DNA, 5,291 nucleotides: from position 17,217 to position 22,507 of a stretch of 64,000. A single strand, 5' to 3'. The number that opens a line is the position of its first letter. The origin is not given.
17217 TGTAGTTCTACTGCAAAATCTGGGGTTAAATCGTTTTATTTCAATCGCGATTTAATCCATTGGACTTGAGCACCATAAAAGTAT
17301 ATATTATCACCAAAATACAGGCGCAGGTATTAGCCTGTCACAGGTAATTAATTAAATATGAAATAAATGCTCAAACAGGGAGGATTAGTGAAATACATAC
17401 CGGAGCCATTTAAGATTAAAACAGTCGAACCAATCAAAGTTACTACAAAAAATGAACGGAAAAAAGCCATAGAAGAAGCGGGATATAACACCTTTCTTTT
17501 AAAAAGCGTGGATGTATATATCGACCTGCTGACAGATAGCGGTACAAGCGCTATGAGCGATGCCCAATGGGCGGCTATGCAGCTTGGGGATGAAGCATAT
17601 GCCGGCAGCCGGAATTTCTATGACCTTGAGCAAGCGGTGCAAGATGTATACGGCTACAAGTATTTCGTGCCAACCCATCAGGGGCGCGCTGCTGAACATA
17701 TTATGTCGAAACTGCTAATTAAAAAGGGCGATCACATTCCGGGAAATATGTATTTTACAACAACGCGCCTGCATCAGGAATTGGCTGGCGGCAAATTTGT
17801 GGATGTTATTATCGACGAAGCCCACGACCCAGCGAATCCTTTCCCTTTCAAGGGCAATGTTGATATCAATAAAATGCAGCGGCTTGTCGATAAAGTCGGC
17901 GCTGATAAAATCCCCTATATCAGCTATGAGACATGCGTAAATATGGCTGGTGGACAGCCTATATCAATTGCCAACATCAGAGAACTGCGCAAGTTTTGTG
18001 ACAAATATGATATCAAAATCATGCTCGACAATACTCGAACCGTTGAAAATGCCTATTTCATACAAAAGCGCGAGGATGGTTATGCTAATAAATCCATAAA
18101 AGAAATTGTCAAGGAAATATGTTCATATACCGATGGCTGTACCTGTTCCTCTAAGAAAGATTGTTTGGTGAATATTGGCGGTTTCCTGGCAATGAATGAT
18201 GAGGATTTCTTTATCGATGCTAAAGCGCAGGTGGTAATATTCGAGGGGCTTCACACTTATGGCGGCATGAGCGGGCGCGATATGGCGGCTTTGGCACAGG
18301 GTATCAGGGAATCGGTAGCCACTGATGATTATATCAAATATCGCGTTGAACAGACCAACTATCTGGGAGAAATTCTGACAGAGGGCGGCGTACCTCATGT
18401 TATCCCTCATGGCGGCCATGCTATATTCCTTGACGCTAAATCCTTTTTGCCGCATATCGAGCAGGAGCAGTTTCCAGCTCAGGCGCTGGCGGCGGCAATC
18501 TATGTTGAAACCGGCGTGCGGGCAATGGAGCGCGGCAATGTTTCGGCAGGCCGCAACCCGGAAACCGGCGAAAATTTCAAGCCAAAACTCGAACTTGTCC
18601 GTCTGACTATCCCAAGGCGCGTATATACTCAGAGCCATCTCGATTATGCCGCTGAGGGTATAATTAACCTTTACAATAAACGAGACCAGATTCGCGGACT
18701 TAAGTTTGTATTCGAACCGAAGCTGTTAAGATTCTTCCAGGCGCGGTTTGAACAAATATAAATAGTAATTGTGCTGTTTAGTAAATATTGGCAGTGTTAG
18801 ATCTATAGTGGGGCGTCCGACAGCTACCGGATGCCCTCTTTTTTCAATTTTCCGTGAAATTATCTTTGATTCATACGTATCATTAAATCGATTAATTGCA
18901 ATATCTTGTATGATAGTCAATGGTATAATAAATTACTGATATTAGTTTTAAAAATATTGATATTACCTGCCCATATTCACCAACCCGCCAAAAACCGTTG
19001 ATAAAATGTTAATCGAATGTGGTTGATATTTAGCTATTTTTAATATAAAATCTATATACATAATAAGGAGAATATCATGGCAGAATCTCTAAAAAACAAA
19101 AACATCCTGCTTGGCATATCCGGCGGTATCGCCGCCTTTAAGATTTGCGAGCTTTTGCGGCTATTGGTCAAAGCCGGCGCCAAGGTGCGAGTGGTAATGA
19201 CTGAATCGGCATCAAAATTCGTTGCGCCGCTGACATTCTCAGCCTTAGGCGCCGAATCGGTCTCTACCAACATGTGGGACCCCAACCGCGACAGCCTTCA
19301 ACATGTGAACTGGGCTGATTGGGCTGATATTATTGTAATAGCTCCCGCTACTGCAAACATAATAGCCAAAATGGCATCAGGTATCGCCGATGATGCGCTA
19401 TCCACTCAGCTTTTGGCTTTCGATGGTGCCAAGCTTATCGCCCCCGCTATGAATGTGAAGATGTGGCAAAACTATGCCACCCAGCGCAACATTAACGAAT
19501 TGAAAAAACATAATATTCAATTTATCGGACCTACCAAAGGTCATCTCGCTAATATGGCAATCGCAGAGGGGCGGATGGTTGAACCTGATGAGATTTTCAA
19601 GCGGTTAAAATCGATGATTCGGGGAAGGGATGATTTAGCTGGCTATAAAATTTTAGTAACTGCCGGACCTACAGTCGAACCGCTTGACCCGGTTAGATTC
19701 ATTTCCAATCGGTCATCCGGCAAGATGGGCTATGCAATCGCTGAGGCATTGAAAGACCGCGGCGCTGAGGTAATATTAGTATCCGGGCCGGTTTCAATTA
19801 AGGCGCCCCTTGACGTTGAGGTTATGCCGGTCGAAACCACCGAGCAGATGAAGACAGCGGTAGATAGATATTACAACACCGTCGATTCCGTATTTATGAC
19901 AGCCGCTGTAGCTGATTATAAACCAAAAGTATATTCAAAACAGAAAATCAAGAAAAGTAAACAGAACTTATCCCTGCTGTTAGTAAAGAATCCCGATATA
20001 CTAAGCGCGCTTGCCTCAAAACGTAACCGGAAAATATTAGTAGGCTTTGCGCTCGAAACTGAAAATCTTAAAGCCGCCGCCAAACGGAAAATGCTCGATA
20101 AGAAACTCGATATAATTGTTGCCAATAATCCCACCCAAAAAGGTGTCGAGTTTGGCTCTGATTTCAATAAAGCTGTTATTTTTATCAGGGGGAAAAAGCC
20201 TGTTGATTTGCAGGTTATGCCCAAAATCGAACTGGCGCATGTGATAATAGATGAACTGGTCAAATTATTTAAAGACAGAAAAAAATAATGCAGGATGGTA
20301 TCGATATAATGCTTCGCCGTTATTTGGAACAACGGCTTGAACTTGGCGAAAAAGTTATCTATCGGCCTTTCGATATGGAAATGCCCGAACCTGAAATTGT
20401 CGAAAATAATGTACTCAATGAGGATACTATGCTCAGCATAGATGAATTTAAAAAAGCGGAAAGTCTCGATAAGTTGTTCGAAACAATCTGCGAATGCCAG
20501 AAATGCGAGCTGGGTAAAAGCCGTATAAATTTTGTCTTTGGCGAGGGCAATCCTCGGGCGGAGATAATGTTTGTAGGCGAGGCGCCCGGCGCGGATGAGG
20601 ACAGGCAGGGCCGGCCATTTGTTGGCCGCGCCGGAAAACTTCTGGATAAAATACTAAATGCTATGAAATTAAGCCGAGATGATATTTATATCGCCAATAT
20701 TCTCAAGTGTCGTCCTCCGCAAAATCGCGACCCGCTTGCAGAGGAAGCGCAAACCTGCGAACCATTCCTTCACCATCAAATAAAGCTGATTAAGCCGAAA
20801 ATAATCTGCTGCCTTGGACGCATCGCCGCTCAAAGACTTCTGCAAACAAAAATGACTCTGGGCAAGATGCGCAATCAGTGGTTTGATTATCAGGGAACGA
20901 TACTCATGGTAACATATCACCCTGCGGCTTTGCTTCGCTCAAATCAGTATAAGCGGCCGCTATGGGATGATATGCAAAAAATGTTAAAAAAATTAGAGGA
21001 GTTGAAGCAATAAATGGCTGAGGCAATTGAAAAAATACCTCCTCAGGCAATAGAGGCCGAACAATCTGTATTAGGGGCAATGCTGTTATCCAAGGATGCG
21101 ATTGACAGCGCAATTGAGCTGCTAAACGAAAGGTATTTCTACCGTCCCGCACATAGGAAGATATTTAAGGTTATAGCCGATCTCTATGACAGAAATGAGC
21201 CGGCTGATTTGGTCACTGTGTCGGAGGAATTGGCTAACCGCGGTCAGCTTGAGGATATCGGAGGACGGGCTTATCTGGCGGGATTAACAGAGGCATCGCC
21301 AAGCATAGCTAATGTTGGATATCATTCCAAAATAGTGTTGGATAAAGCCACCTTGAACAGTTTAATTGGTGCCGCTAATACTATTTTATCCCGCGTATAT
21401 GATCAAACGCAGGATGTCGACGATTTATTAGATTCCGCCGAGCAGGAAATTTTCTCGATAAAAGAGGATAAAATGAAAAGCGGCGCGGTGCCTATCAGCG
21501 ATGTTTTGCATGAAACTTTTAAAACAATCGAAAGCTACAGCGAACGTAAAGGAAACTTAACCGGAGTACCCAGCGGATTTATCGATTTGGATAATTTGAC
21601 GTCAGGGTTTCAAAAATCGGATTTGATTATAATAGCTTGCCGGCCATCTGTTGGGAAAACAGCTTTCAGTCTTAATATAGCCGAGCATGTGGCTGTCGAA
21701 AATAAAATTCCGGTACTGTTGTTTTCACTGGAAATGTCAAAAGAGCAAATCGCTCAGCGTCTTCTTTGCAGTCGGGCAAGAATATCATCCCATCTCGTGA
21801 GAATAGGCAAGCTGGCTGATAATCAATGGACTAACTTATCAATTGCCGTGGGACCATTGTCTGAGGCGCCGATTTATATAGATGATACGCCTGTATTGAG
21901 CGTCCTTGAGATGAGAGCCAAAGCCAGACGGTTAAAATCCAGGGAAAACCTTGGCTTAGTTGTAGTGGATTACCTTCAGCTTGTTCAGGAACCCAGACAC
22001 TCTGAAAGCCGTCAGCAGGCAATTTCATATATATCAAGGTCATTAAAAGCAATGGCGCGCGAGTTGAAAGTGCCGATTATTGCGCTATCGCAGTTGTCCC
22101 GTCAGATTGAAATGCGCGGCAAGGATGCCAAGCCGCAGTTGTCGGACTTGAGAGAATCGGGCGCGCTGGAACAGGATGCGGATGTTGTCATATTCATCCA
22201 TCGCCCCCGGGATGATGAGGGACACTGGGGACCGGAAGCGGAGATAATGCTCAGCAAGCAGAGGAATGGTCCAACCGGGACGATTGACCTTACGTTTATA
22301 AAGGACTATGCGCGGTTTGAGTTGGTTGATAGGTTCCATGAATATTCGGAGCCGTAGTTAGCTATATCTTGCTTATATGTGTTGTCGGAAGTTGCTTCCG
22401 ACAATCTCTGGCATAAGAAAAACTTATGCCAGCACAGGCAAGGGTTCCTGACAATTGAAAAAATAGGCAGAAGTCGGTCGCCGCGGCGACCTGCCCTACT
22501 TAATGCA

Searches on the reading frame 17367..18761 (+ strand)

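Call 29: search_protein_families(library=pfam, proteins=[window:17367-18761:+], max_evalue=0.00001)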
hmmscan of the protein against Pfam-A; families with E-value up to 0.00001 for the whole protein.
window:17367-18761:+ (464 aa): 1 family
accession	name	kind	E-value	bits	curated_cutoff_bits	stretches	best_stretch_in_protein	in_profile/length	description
PF01212.27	Beta_elim_lyase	-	1.5e-82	277.6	27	1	53-430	1-287/288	Beta-eliminating lyase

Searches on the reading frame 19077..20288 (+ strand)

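Call 29: search_protein_families(library=pfam, proteins=[window:19077-20288:+], max_evalue=0.00001)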
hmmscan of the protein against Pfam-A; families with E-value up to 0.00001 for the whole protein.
window:19077-20288:+ (403 aa): 2 families
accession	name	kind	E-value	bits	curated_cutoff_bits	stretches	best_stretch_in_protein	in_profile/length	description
PF04127.22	DFP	-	1.3e-69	234.1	22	1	187-368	1-185/186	DNA/pantothenate metabolism flavoprotein C-terminal domain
PF02441.25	Flavoprotein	-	2.7e-32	112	22.7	1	8-178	1-159/162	Flavoprotein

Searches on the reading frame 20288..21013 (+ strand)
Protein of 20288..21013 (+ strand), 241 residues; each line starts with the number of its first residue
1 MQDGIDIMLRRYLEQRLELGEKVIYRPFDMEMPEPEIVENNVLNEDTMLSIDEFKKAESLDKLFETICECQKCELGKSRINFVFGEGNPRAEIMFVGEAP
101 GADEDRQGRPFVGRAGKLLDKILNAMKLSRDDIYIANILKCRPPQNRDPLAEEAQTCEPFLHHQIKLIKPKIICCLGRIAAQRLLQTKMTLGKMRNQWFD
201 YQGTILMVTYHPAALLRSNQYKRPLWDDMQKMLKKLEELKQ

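Call 29: search_protein_families(library=pfam, proteins=[window:20288-21013:+], max_evalue=0.00001)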
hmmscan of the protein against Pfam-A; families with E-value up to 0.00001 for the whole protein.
window:20288-21013:+ (241 aa): 1 family
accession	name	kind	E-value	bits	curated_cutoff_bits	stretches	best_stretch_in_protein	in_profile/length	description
PF03167.25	UDG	-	2.6e-42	144.7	24.3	1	84-229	1-140/141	Uracil DNA glycosylase superfamily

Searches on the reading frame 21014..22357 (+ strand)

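Call 29: search_protein_families(library=pfam, proteins=[window:21014-22357:+], max_evalue=0.00001)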
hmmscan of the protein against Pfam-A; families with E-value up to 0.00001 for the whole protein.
window:21014-22357:+ (447 aa): 3 families
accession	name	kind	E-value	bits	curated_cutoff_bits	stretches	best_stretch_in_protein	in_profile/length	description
PF03796.21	DnaB_C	-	1.7e-103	345.9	27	1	184-436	1-254/255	DnaB-like helicase C terminal domain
PF00772.26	DnaB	-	7.6e-35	119.5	23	1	9-109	2-102/103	DnaB-like helicase N terminal domain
PF13481.12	AAA_25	-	4e-10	40.1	27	1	198-361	28-190/195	AAA domain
